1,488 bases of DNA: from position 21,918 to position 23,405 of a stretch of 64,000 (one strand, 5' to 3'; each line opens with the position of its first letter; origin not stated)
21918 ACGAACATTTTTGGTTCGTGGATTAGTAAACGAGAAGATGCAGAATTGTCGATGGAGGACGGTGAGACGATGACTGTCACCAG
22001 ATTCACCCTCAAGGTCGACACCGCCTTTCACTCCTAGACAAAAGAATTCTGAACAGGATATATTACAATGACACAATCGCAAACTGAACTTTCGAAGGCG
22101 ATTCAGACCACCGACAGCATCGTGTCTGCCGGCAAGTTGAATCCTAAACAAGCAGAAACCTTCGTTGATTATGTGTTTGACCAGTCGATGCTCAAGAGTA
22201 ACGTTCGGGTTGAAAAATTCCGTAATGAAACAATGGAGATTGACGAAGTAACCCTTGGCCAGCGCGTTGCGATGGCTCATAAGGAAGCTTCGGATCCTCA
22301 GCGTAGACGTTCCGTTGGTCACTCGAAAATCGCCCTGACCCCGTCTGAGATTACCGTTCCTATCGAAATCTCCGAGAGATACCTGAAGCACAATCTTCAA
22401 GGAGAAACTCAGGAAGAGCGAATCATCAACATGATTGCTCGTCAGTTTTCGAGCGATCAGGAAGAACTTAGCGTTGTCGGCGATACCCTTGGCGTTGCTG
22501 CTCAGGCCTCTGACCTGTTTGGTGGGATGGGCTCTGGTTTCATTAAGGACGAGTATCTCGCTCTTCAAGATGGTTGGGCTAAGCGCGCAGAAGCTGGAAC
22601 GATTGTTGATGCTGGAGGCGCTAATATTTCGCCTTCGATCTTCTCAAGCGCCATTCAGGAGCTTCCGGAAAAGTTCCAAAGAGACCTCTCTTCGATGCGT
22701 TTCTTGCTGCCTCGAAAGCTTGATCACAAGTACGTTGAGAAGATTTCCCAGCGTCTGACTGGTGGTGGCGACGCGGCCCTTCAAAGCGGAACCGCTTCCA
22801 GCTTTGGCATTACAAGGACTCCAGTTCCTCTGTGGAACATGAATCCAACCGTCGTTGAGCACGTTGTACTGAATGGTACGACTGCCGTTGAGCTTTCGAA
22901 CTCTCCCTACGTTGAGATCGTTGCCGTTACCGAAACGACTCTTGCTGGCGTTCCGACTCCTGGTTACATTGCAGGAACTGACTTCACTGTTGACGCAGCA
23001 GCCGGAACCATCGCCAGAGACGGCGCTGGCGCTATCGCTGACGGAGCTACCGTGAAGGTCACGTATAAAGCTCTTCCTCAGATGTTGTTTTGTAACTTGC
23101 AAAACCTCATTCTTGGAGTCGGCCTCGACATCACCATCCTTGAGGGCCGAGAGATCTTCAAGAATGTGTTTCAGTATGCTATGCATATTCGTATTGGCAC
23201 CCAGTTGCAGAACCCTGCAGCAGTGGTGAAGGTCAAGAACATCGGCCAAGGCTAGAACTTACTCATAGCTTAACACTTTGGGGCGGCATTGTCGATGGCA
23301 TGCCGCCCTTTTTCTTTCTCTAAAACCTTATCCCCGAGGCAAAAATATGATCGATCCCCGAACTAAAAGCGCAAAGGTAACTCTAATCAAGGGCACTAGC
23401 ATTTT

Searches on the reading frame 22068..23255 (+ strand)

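Call 15: search_protein_families(library=phrogs, proteins=[window:22068-23255:+], max_evalue=0.001)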
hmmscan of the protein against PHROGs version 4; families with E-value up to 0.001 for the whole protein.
window:22068-23255:+ (395 aa): 2 families
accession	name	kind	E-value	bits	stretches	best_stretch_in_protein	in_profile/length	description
phrog_1623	-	head and packaging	1.2e-59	203.1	1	2-392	3-303/305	virion structural protein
phrog_807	-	tail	1.6e-05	25.5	1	280-335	119-170/256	major tail protein with Ig-like domain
